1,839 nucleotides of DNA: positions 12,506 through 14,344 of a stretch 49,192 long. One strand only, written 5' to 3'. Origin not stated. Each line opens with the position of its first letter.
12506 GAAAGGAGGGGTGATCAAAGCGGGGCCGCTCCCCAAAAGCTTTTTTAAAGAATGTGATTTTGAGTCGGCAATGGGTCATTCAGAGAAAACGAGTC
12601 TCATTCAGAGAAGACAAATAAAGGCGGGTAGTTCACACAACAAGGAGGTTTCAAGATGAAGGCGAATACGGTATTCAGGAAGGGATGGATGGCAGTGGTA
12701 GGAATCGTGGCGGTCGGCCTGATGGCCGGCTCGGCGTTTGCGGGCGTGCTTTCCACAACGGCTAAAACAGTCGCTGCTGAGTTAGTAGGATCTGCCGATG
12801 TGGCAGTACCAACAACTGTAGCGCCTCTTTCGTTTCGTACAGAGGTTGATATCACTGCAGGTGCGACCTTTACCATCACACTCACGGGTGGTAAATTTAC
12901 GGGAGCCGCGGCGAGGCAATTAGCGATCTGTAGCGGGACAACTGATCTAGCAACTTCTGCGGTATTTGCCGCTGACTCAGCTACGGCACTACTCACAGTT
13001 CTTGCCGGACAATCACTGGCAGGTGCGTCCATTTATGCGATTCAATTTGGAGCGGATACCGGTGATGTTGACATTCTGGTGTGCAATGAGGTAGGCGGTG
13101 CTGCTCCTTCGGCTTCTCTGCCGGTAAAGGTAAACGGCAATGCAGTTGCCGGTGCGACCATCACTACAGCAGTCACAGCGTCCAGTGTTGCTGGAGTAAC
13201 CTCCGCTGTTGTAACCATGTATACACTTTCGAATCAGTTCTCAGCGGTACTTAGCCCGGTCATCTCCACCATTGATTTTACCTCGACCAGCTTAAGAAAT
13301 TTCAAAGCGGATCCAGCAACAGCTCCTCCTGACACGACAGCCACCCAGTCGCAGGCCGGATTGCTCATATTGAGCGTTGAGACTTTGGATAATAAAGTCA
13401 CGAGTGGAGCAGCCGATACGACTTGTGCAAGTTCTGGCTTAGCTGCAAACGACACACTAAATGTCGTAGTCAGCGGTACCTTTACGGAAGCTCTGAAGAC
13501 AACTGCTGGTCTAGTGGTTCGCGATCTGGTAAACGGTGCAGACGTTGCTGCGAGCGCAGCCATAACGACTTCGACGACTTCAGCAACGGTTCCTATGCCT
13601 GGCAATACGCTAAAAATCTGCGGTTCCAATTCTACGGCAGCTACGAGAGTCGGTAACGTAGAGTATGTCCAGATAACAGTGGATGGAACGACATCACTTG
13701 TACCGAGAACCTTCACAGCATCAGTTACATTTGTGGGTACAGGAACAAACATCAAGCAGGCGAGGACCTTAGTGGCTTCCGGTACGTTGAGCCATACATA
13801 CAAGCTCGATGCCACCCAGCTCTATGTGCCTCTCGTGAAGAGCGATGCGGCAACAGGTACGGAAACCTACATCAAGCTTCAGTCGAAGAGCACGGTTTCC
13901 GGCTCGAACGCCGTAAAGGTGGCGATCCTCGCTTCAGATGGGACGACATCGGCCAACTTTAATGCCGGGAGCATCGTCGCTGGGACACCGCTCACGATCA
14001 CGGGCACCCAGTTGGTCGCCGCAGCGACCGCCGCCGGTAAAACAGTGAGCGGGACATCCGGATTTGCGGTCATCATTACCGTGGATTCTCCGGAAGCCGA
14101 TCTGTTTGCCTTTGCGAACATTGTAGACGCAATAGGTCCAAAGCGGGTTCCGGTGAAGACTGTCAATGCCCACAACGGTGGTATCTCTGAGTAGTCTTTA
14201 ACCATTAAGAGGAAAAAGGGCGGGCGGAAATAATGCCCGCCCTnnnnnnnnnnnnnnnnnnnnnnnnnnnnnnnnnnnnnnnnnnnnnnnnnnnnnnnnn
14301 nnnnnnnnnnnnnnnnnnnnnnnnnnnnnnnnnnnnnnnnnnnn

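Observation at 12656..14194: Orphan 512-aa secreted protein with S-layer-like composition and its own codon usage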

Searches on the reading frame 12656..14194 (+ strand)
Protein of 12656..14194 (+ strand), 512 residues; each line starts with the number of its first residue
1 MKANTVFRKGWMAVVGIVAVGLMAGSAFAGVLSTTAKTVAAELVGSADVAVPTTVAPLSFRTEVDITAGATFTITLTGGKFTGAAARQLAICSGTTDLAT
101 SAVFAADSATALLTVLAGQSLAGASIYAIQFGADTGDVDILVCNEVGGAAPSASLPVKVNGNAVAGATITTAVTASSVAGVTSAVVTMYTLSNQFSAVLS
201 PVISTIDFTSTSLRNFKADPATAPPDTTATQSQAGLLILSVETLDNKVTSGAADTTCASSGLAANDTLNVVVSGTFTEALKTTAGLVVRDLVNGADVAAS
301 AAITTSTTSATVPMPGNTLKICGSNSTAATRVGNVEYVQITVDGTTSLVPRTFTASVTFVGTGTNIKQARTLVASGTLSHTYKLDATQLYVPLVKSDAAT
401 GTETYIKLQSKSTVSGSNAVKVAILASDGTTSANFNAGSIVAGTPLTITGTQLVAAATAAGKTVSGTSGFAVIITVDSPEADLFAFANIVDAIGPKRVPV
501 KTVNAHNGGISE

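Call 4: search_protein_families(library=pfam, proteins=[window:12656-14194:+], max_evalue=10)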
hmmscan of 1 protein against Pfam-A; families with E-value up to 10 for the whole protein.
window:12656-14194:+ (512 aa): 0 families
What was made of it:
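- On Slr4 S-layer protein family (Pfam PF19526): No Pfam family at E <= 10 for the window protein (call 4).
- On SLH-anchored S-layer proteins: No SLH hit in Pfam at E <= 10 (call 4).
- Closest known: Geobacillus stearothermophilus S-layer glycosylation. Different: No SLH domain (call 4).
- The window protein itself gets no Pfam Slr4 hit even at E <= 10 (call 4).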

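Call 5: search_protein_families(library=ncbifam, proteins=[window:12656-14194:+], max_evalue=10)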
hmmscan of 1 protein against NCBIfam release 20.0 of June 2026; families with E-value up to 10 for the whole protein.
window:12656-14194:+ (512 aa): 0 families
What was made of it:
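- No periplasmic or enzymatic family matches (calls 4, 5).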

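Call 6: search_solved_structures(query=window:12656-14191:+, max_evalue=10)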
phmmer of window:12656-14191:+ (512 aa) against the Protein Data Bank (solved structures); distinct sequences matched with E-value up to 10: 1.
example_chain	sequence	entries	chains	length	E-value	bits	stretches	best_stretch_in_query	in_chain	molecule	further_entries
7jhy_e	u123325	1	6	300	0.036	16.3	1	17-58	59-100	Csf2 (Cas7)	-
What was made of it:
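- Checked: 'Orphan' holds only in the sense that Pfam, NCBIfam and PDB sequence searches give nothing for this protein (calls 4, 5, 6).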

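Call 7: find_homologous_proteins(query=window:12656-14191:+, max_evalue=0.001)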
Query window:12656-14191:+ (512 aa): 16 proteins with E <= 0.001 among 8000 candidates.
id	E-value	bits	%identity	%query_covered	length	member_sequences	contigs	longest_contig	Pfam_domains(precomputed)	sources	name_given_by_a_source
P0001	0.0e+0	1015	100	100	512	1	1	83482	-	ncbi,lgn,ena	ncbi:MAG: hypothetical protein AABY46_05305 [Nitrospirota bacterium]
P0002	1.6e-141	490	56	95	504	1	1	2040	-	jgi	jgi:hypothetical protein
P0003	1.9e-64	236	40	92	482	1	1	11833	-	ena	-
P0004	5.5e-61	225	39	96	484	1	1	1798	-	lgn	-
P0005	7.0e-60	221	42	96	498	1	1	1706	-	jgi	-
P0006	4.0e-58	216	38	97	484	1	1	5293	-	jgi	jgi:hypothetical protein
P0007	5.2e-58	215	39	96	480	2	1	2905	-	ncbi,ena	-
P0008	5.1e-57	212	45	64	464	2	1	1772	-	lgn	-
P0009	8.7e-57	211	39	97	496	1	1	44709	-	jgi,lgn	-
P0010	5.6e-52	195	36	98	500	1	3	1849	PF19526.6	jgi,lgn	-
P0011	2.2e-50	190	46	58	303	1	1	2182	-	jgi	jgi:hypothetical protein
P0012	3.5e-49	186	56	32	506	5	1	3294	-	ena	-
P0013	2.3e-32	131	34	97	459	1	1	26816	-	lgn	-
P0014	1.8e-26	111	33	95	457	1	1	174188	PF19526.6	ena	-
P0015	7.4e-25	106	41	32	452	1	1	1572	PF19526.6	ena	-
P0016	2.0e-24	105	42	32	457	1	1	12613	-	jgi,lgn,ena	-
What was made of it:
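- Closest known: Slr4. Different: The host is a Nitrospirota MAG (call 7).
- P0014 matches the window protein at E = 1.8e-26 over 95% of its length (call 7).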

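Call 10: search_protein_families(library=pfam, alignment_id=A1, max_evalue=1)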
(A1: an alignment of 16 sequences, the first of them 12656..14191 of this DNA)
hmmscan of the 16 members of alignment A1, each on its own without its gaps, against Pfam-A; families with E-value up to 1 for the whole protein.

A. member 1, window:12656-14191:+ (512 aa): 0 families

B. families by the number of members that match (of 16 scanned): 7 families
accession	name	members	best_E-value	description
PF19526.4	Slr4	4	3.4e-13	S-layer protein Slr4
PF08875.16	DUF1833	1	0.0051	Domain of unknown function (DUF1833)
PF10531.15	SLBB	1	0.05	SLBB domain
PF02806.24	Alpha-amylase_C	1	0.099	Alpha amylase, C-terminal all-beta domain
PF06900.16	DUF1270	1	0.55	Protein of unknown function (DUF1270)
PF24763.1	CGL160_C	1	0.6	CGL160, C-terminal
PF20533.3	DUF6748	1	0.99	Domain of unknown function (DUF6748)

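Call 11: search_solved_structures(query=A1, max_evalue=10)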
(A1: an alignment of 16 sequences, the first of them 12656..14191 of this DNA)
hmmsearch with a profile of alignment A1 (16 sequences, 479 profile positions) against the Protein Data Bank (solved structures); distinct sequences matched with E-value up to 10: 1.
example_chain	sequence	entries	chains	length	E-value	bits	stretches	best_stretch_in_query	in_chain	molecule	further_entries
4dz1_A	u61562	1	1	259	1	11.6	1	9-32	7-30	DalS D-Alanine transporter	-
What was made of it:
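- Tried and rejected: Pfam, NCBIfam and PDB sequence searches with the protein, plus a PDB search with the 16-sequence profile, gave nothing useful (calls 4, 5, 6, 11).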

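Call 20: predict_structure(alignment_id=A1)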
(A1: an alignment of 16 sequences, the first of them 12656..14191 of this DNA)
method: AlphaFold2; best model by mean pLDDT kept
length: 512 residues; sequences in the alignment: 16
mean_pLDDT: 81.3   pTM: 0.71
mean pLDDT of the five models: 81.3, 80.3, 79.7, 78.8, 78.7
residues with pLDDT >= 90: 180; 70-90: 229; 50-70: 71; < 50: 32
segments of 3 or more residues with pLDDT < 50: 1-5, 21-27, 137-140, 144-151, 506-512
pLDDT, mean of each block of 10 residues (from residue 1): 49 60 55 90 91 79 88 92 78 85 86 90 86 54 48 73 93 82 89 95 79 71 70 91 92 91 93 76 63 71 76 90 93 87 67 92 89 93 83 92 94 81 81 85 92 90 86 87 91 89 57 39
secondary structure, 60 per line:
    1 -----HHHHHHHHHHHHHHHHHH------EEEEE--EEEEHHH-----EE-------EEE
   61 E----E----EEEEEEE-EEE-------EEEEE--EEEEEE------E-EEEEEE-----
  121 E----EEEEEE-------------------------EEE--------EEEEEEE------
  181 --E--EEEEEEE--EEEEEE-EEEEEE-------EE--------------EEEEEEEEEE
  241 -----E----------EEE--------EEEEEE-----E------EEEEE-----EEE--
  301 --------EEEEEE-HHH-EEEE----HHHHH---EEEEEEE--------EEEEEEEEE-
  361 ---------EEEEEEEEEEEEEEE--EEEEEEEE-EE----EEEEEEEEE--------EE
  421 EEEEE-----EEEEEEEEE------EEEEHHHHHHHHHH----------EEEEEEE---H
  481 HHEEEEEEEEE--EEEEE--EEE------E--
elements in order: H6-23 E30-34 E37-40 E58-61 E71-77 E79-81 E89-93 E96-101 E110-115 E126-131 E157-159 E168-174 E186-192 E195-200 E202-207 E231-240 E257-259 E268-273 E286-290 E296-298 E309-314 E320-323 H328-332 E336-342 E351-359 E370-384 E387-394 E402-410 E419-425 E431-439 E446-449 H450-459 E470-476 E483-491 E494-498 E501-503
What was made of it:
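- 12656..12742 (+): Sec signal peptide (residues 1-29, predicted cleavage AFA|GV). Helix 6-23 in the model (call 20).
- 12743..14194 (+): Mature 483-aa all-beta protein with roughly four beta-sandwich domains: candidate S-layer subunit and remote Slr4 relative. AlphaFold2 model pLDDT 81, pTM 0.71 (call 20).
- The model shows stacked beta-sandwiches, not a barrel (call 20).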

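Call 22: find_encoding_contigs(protein=P0009, flank=10000, max_places=2)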
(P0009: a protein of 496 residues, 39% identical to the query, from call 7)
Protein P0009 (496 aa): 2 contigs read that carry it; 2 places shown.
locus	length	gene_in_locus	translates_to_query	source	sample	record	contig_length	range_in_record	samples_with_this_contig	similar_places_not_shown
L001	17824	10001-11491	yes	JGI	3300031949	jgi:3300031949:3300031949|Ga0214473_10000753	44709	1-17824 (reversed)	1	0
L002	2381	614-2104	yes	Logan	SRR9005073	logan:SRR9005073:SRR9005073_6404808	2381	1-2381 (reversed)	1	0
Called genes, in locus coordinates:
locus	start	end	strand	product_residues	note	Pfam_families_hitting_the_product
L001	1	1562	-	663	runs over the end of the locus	PF00270:DEAD (faint), PF04851:ResIII, PF17757:UvrB_inter, PF27431:UvrB_3rd, PF00271:Helicase_C, PF12344:UvrB, PF02151:UVR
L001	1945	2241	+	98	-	PF04077:DsrH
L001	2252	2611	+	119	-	PF02635:DsrE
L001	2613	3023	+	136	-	-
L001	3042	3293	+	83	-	PF01206:TusA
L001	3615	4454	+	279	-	PF00582:Usp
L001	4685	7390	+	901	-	PF00690:Cation_ATPase_N, PF00122:E1-E2_ATPase, PF00702:Hydrolase, PF13246:Cation_ATPase, PF08282:Hydrolase_3 (faint), PF00689:Cation_ATPase_C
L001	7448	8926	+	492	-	PF01336:tRNA_anti-codon, PF00152:tRNA-synt_2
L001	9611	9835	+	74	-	-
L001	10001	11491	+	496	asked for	-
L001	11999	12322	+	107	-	-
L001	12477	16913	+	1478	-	PF04230:PS_pyruv_trans, PF00535:Glycos_transf_2, PF10111:Glyco_tranf_2_2, PF13641:Glyco_tranf_2_3 (weak), PF00535:Glycos_transf_2, PF10111:Glyco_tranf_2_2, PF13641:Glyco_tranf_2_3, PF00535:Glycos_transf_2, +2 more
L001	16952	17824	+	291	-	?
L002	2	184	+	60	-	?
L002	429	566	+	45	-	-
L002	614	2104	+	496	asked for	-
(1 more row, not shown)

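Call 23: find_encoding_contigs(protein=P0014, flank=10000, max_places=2)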
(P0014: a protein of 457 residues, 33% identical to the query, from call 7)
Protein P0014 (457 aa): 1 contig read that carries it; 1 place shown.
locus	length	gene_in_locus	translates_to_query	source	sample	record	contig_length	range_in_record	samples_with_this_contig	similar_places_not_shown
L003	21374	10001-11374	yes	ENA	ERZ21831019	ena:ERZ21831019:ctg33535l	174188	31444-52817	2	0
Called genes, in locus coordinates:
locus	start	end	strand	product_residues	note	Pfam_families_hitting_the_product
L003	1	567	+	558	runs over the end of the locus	PF05157:MshEN (weak), PF00437:T2SSE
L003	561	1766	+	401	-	PF28597:T2SSF_N, PF00482:T2SSF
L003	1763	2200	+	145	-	PF07963:N_methyl (weak)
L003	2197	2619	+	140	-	-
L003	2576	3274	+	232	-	PF07963:N_methyl (weak)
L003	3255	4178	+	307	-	PF21687:T2SSK_1st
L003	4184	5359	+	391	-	-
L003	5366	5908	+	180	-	-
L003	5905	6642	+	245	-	PF23893:Y4YQ_C (faint)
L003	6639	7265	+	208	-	PF13511:DUF4124 (weak), PF01464:SLT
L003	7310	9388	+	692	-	PF03958:Secretin_N (weak), PF00263:Secretin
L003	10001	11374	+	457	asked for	PF19526:Slr4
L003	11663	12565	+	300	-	PF13145:Rotamase_2, PF13616:Rotamase_3, PF00639:Rotamase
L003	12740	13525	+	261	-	PF01061:ABC2_membrane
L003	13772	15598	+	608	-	PF13004:BACON (weak), PF00395:SLH (faint)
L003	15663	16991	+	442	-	PF00005:ABC_tran, PF14524:Wzt_C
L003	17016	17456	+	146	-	PF04230:PS_pyruv_trans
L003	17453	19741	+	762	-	PF04230:PS_pyruv_trans (faint), PF00535:Glycos_transf_2, PF13641:Glyco_tranf_2_3 (weak), PF00535:Glycos_transf_2, PF10111:Glyco_tranf_2_2, PF13641:Glyco_tranf_2_3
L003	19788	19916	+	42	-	-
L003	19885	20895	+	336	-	PF00535:Glycos_transf_2, PF10111:Glyco_tranf_2_2 (faint), PF13641:Glyco_tranf_2_3 (faint), PF00535:Glycos_transf_2 (weak)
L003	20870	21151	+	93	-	PF00535:Glycos_transf_2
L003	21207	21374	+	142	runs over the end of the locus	-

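Call 25: search_protein_representatives(alignment_id=A1)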
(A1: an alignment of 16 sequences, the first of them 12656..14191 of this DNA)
Query: 16 sequences, 479 profile positions. Proteins with E-value up to 0.001 (for the whole library): 180; up to 1e-10: 120; up to 1e-30: 76. The best 150 are listed.
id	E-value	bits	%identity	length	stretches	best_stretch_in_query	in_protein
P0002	1.8e-177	607.7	-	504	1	1-479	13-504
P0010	1.8e-169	581.3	-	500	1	1-475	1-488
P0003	1.5e-151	522.2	-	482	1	3-479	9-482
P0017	1.4e-149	515.7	-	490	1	2-479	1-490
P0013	2.3e-139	482.0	-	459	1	5-479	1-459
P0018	6.3e-138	477.3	-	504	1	8-479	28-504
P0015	3.9e-137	474.7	-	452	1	2-477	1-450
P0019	8.8e-137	473.5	-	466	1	18-479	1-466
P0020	8.5e-135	467.0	-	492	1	1-476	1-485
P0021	3.6e-134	464.9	-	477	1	1-479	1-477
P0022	8.7e-128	443.9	-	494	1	1-474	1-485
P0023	3.2e-122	425.5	-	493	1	2-479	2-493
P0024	1.9e-120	419.7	-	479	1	1-479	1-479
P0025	3.0e-119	415.7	-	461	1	2-479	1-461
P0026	5.1e-117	408.4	-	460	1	1-479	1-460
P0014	6.8e-117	407.9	-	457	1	12-476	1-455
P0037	2.8e-84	300.4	-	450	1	1-471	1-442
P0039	5.2e-84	299.5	-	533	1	3-463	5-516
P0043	7.5e-80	285.8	-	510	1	3-479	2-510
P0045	4.8e-71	256.8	-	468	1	1-475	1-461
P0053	2.0e-64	234.9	-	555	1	3-472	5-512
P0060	6.0e-51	190.5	-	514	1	4-476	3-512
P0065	1.2e-44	169.7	-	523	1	2-472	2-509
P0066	2.6e-44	168.6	-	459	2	264-471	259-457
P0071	2.0e-42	162.4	-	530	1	6-475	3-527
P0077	1.1e-37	146.7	-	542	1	3-472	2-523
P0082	2.0e-33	132.7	-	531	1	6-473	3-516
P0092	9.6e-28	114.0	-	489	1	2-368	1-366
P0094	1.9e-26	109.7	-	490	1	2-408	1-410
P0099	2.8e-21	92.6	-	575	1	2-413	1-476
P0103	5.9e-19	85.0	-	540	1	2-399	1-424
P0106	1.2e-18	83.9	-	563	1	2-292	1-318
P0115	7.6e-15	71.4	-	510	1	1-475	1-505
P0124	1.4e-12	64.0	-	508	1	1-470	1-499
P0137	1.5e-09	54.0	-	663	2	36-470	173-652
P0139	2.4e-09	53.3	-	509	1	2-470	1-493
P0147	5.1e-08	48.9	-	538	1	5-457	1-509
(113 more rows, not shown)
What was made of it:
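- Checked: It has 180 relatives at E <= 1e-3 (call 25).
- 16 close and 180 total relatives (calls 7, 25).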

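Call 26: fold_search(model_id=the predicted structure, library=pdb)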
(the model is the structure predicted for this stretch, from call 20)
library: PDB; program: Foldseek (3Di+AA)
matches with E <= 10: 1315; with E <= 0.001: 37
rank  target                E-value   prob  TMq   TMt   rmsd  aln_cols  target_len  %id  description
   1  8beg_B                2.2e-08  1.00  0.25  0.22  16.1       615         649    8  Structure of Ig-like domains from PrgB (released 2022-11-30)
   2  6e3f                  1.9e-07  1.00  0.26  0.27  16.0       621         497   11  The structure of the C-terminal domains (C123) of Streptococcus intermedius antigen I/II (Pas) (released 2019-07-17)
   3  3qe5_A                2.6e-07  1.00  0.27  0.28  15.8       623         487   10  Complete structure of Streptococcus mutans Antigen I/II carboxy-terminus (released 2011-04-20)
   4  7l0o_A                5.1e-07  1.00  0.25  0.27  16.6       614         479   11  Streptococcus gordonii C123 Domain(s)-Structural and Functional Analysis (released 2021-09-08)
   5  7l0o_B                7.8e-07  1.00  0.27  0.29  16.7       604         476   10  Streptococcus gordonii C123 Domain(s)-Structural and Functional Analysis (released 2021-09-08)
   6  4mmx_A                1.2e-06  0.99  0.18  0.12  19.6       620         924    7  Integrin AlphaVBeta3 ectodomain bound to the tenth domain of Fibronectin (released 2014-03-26)
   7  7c7u_B                4.6e-06  0.99  0.19  0.17  23.5       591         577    9  Biofilm associated protein - BSP domain (released 2021-05-12)
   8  5es4_G                1.8e-05  0.97  0.20  0.13  20.1       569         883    9  RE-REFINEMENT OF INTEGRIN ALPHAXBETA2 ECTODOMAIN IN THE CLOSED/BENT CONFORMATION (released 2016-03-02)
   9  5es4_A                4.0e-05  0.96  0.20  0.11  19.9       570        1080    8  RE-REFINEMENT OF INTEGRIN ALPHAXBETA2 ECTODOMAIN IN THE CLOSED/BENT CONFORMATION (released 2016-03-02)
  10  7k0z_A                6.8e-05  0.91  0.17  0.23  15.3       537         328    7  Marsupial T cell receptor Spl_157 (released 2021-03-24)
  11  2f6a_B                8.8e-05  0.96  0.15  0.23  22.1       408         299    6  Collagen Adhesin and Collagen Complex Structure (released 2006-12-12)
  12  9ijj_O                9.8e-05  0.98  0.21  0.11  18.7       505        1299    6  In situ structure of the central apparatus in mouse sperm axoneme. (released 2025-06-04)
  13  6o3o_C                1.3e-04  0.82  0.15  0.22  15.7       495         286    7  Structure of human DNAM-1 (CD226) bound to nectin-like protein-5 (necl-5) (released 2019-07-10)
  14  5hcc_B                1.4e-04  0.85  0.16  0.13  23.6       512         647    8  Ternary complex of human Complement C5 with Ornithodoros moubata OmCI and Dermacentor andersoni RaCI3. (released 2016-03-30)
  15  6rqj_B                1.6e-04  0.92  0.16  0.14  24.2       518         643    8  Structure of human complement C5 complexed with tick inhibitors OmCI, RaCI1 and CirpT1 (released 2020-01-08)
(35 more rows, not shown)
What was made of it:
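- The best Foldseek matches are adhesins and matrix proteins (PrgB, antigen I/II, Bap, RbmA), all at low TM-scores (call 26).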

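Call 31: search_protein_families(library=pfam, alignment_id=A3, max_evalue=0.001)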
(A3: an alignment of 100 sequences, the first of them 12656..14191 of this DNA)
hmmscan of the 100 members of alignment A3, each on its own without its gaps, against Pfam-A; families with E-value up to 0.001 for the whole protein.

A. member 1, window:12656-14191:+ (512 aa): 0 families

B. families by the number of members that match (of 100 scanned): 2 families
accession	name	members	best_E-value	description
PF19526.4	Slr4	22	5.9e-30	S-layer protein Slr4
PF13860.13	FlgD_ig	1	0.00073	FlgD Ig-like domain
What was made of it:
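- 22 of 100 match Pfam Slr4 PF19526, and no other family recurs (call 31).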

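Call 32: search_protein_families(library=pfam, proteins=[P0014, P0015, P0026, P0037, P0066, P0092, P0099, P0115, P0124, P0139], max_evalue=0.01)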
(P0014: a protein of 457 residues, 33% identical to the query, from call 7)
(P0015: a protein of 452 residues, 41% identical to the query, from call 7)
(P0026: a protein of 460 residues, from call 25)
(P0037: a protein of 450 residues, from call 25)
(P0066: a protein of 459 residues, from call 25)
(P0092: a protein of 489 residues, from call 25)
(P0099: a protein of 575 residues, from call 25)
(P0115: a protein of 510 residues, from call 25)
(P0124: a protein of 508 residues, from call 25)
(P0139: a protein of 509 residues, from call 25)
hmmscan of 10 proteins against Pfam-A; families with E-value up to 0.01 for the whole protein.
P0014 (457 aa): 1 family
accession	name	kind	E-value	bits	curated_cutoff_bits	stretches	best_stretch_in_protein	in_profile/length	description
PF19526.4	Slr4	-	1.1e-10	41.8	25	1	93-432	9-359/370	S-layer protein Slr4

P0015 (452 aa): 1 family
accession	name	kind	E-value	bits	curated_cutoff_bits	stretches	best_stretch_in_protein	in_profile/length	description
PF19526.4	Slr4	-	3.4e-13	50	25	1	104-441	21-370/370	S-layer protein Slr4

P0026 (460 aa): 1 family
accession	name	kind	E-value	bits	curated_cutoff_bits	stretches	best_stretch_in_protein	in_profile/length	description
PF19526.4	Slr4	-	1.6e-09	37.9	25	1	91-446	21-368/370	S-layer protein Slr4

P0037 (450 aa): 0 families

P0066 (459 aa): 0 families

P0092 (489 aa): 0 families

P0099 (575 aa): 0 families

P0115 (510 aa): 0 families

P0124 (508 aa): 1 family
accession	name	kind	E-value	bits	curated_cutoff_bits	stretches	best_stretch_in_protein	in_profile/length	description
PF20898.2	P_T4SS_TraN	-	0.0047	17.6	27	0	23-65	7-50/59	P-type Type IV secretion system, TraN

P0139 (509 aa): 0 families
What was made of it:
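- P0014, P0015 and P0026 pass the 25-bit curated cut-off over positions 9-370 of the 370-position model (call 32).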

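Call 33: find_related_loci(query=A1, collection=genome_contigs, flank=10000)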
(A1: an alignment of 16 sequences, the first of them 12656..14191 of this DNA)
Query A1 (512 aa) in genome_contigs; peptide patterns used: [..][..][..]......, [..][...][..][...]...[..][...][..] (x = any residue, [..] = any of these).
18 stretches matched a pattern; 3 encode a relative of the query (tblastn E <= 1e-3); 3 distinct loci.
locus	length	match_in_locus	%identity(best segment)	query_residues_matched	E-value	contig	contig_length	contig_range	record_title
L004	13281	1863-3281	37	2-503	5e-64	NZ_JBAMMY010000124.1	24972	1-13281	Desulfobacterium sp. N47 k141_1012, whole genome shotgun sequence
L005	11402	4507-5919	34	12-504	3e-50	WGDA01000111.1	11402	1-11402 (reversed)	MAG: Proteobacteria bacterium isolate S145_22 k151_266285, whole genome shotgun sequence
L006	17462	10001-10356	50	380-502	1e-12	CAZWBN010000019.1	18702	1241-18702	MAG TPA_asm: uncultured Clostridia bacterium isolate binchicken_co6_404 genome assembly, contig: NODE_3005_length_18702_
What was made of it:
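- The family has a patchy, cross-phylum distribution (call 33).
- Tried and rejected: Only 3 loci (call 33).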
